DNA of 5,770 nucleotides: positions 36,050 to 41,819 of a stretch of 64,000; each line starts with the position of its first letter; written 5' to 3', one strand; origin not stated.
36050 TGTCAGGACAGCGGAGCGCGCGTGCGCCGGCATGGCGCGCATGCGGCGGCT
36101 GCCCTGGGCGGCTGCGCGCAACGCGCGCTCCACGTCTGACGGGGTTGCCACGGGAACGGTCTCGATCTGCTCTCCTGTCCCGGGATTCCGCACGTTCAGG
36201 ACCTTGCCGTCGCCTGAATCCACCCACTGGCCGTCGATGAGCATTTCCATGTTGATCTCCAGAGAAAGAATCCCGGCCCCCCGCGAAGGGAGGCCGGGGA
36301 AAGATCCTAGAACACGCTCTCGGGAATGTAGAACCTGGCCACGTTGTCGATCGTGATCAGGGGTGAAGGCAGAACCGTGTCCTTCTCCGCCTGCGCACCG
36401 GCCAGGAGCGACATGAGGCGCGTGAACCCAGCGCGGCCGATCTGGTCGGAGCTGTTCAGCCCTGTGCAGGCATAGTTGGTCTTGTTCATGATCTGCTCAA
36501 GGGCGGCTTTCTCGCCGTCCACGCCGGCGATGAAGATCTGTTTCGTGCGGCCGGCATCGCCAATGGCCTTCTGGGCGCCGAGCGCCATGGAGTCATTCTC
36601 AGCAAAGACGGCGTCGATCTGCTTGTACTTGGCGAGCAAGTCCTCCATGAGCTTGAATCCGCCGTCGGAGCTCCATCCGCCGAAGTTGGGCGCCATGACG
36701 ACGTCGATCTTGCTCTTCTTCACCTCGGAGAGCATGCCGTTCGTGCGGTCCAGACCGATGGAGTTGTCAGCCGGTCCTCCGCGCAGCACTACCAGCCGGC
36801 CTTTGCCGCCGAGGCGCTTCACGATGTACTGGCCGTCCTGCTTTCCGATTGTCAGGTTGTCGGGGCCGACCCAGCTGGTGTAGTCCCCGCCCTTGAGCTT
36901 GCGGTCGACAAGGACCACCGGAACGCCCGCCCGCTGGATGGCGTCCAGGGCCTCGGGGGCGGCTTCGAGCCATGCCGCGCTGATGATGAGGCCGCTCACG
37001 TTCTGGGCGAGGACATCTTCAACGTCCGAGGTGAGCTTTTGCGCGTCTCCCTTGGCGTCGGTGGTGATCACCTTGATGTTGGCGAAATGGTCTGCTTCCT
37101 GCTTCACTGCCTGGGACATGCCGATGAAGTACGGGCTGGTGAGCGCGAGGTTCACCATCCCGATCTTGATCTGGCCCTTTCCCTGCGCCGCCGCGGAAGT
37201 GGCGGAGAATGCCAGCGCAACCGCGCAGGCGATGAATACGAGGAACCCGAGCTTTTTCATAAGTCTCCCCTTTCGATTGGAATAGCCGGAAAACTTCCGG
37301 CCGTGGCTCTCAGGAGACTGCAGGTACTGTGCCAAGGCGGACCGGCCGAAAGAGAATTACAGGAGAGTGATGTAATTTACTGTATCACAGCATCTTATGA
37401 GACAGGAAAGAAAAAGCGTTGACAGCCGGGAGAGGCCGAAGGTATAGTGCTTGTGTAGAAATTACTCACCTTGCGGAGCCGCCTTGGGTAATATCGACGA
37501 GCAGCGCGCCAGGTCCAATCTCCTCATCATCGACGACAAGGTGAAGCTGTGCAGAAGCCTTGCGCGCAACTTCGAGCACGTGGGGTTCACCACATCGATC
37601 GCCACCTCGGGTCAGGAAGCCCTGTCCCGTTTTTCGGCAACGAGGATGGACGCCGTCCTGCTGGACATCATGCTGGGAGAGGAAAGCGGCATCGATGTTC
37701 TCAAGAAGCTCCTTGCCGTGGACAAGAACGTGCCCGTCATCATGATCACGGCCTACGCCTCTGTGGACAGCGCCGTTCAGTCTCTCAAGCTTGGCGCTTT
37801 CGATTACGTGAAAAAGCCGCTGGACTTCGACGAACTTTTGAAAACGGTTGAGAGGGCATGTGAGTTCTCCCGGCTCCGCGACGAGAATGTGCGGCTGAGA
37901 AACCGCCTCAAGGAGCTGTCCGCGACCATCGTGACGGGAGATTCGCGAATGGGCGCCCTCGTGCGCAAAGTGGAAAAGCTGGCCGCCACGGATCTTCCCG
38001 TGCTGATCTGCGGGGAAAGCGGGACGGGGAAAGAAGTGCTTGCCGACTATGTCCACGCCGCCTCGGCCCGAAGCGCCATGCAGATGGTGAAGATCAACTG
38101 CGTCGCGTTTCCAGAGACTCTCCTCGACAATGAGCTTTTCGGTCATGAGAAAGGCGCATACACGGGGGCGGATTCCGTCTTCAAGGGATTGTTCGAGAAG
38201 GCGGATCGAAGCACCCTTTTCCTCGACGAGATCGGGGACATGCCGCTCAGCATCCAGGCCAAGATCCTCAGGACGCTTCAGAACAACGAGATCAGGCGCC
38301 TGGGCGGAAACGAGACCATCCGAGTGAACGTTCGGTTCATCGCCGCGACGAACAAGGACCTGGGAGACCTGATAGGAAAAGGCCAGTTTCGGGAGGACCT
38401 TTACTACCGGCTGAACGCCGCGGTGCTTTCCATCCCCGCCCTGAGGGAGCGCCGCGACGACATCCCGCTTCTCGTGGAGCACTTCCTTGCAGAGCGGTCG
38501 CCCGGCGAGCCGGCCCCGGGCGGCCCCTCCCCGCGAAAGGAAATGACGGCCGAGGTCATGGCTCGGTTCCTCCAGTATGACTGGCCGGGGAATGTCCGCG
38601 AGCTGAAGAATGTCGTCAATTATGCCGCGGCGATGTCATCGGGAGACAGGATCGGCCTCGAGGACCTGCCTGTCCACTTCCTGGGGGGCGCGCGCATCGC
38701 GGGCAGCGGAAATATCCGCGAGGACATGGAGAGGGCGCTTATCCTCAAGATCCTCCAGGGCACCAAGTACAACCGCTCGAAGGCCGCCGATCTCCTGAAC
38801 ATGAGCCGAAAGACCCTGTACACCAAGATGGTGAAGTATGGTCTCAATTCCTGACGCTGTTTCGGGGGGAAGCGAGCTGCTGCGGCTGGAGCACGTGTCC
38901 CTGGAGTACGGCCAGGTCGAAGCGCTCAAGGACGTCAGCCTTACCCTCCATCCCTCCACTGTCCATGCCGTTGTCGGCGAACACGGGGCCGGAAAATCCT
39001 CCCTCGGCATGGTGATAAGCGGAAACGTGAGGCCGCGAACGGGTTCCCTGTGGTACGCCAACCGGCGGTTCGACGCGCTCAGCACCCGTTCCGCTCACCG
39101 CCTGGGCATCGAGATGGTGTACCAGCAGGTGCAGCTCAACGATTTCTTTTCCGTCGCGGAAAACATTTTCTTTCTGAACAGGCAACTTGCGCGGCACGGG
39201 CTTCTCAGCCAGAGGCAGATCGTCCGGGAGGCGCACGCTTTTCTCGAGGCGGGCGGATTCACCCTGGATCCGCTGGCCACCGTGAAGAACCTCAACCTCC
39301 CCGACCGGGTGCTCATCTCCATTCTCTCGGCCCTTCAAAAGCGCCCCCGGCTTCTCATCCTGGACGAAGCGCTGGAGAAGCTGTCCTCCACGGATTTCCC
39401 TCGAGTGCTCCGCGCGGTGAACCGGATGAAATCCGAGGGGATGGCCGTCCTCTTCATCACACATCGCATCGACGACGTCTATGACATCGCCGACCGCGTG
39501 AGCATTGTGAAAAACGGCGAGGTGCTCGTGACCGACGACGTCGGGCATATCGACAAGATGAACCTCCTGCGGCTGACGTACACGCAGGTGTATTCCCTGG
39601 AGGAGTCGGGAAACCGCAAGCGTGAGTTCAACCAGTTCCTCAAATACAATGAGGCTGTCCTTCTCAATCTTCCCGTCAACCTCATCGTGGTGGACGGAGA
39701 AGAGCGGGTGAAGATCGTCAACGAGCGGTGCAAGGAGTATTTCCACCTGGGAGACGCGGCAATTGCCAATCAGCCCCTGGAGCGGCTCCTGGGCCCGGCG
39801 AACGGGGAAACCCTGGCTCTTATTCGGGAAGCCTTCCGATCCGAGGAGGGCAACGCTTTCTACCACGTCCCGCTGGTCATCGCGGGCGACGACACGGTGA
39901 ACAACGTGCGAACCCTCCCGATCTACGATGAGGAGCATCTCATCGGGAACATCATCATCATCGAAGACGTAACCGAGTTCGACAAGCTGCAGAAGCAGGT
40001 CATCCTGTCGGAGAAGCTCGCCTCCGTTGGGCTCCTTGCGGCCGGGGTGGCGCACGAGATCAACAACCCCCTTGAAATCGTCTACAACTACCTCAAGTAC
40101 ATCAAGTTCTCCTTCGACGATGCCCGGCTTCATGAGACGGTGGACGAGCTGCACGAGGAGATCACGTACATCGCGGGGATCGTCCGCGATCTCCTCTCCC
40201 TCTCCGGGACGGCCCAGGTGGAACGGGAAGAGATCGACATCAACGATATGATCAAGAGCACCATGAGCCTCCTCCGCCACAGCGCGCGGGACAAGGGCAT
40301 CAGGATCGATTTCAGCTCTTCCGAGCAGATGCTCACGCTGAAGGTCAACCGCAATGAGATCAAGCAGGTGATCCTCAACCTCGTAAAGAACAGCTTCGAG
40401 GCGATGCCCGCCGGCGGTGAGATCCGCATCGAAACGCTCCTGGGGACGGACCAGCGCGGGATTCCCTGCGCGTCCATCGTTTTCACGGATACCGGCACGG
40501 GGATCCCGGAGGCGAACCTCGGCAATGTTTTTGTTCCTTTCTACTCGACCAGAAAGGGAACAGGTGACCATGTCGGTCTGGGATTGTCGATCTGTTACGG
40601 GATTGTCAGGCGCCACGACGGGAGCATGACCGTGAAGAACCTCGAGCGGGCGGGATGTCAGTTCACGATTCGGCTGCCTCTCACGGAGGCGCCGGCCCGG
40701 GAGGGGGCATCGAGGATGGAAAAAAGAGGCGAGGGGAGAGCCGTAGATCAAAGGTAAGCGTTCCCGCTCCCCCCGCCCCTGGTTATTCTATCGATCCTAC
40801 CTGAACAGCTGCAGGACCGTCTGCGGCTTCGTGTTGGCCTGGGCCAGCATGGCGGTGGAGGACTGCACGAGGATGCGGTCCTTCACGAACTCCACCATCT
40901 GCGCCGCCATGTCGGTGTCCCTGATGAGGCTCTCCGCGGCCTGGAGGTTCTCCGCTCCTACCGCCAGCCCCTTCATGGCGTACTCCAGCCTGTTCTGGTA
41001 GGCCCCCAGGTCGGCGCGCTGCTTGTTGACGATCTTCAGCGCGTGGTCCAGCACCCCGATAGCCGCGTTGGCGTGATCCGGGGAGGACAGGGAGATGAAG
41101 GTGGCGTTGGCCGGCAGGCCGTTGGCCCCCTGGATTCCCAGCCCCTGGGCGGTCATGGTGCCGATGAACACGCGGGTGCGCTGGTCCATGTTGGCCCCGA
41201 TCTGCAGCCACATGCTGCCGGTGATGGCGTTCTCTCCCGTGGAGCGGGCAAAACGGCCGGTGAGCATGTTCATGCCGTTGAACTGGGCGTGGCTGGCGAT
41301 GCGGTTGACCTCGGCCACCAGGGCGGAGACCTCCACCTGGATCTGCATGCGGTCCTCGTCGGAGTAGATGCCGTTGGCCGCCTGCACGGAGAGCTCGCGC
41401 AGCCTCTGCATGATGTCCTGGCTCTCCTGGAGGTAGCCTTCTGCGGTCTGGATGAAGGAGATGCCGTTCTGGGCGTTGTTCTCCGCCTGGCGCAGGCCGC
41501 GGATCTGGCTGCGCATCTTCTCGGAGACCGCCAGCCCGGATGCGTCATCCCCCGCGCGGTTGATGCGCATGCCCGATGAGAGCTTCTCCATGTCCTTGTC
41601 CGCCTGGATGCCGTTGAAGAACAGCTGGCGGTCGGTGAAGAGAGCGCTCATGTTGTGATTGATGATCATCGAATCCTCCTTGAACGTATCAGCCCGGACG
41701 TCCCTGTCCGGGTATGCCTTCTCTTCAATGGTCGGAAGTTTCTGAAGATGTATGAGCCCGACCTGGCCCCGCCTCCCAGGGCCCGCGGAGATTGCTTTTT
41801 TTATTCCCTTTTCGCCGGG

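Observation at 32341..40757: Candidate transport-sensing system: a soluble histidine kinase whose input domain is a sugar-ABC ATPase, with a sigma54 activator facing a sigma54-promoted sugar ABC operon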

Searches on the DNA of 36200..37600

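Call 84: search_rna_families(source=window, start=36200, end=37600, threshold=evalue, max_evalue=1)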
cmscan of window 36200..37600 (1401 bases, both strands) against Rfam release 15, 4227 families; matches with E-value up to 1: 0.
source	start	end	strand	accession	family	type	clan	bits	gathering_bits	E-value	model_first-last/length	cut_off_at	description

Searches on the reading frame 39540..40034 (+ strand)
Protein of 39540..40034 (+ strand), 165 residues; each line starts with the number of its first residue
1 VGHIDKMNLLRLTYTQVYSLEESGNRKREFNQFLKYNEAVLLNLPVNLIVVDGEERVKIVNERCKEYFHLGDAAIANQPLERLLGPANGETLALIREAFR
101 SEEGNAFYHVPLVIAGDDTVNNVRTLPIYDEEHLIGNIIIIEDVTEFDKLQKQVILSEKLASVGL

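Call 60: search_protein_representatives(protein=window:39540-40034:+)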
Query: 165 residues. Proteins with E-value up to 0.001 (for the whole library): 319; up to 1e-10: 114; up to 1e-30: 29. The best 150 are listed.
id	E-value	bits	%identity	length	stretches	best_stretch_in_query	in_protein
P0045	9.9e-47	174.9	54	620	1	2-165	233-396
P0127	7.1e-45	168.9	91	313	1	71-165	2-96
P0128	2.8e-42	160.4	48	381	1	2-164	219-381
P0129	1.1e-41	158.6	49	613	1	3-165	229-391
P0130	7.2e-41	155.9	50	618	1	1-165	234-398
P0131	1.6e-40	154.8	48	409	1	2-165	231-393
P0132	2.4e-38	147.7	48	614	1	3-165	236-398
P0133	3.0e-38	147.4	48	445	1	1-165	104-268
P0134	3.5e-38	147.1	48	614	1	1-165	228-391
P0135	9.0e-37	142.6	44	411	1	3-165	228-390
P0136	1.0e-36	142.4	48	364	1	1-165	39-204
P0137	1.1e-35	139.1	47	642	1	1-165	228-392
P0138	1.1e-35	139.1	47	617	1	2-165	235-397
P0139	7.1e-35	136.4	44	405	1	3-165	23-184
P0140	2.9e-34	134.5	46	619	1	2-165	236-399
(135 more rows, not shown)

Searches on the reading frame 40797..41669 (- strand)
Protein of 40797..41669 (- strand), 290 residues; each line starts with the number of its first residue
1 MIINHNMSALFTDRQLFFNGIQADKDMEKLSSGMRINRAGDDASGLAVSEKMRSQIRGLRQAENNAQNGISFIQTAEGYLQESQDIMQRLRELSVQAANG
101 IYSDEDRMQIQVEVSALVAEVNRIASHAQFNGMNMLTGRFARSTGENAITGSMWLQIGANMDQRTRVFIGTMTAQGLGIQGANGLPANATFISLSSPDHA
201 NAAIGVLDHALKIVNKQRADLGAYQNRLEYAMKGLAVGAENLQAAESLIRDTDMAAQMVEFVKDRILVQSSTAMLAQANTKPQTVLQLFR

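Call 80: search_protein_families(library=pfam, proteins=[window:40797-41669:-], max_evalue=0.0001)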
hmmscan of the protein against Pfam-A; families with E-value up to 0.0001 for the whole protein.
window:40797-41669:- (290 aa): 2 families
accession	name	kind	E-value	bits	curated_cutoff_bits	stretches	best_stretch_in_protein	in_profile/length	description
PF00669.25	Flagellin_N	-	1.6e-39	135.6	26.6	1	3-139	1-137/139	Bacterial flagellin N-terminal helical region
PF00700.27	Flagellin_C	-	1.6e-23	83.2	23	1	205-289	2-86/86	Bacterial flagellin C-terminal helical region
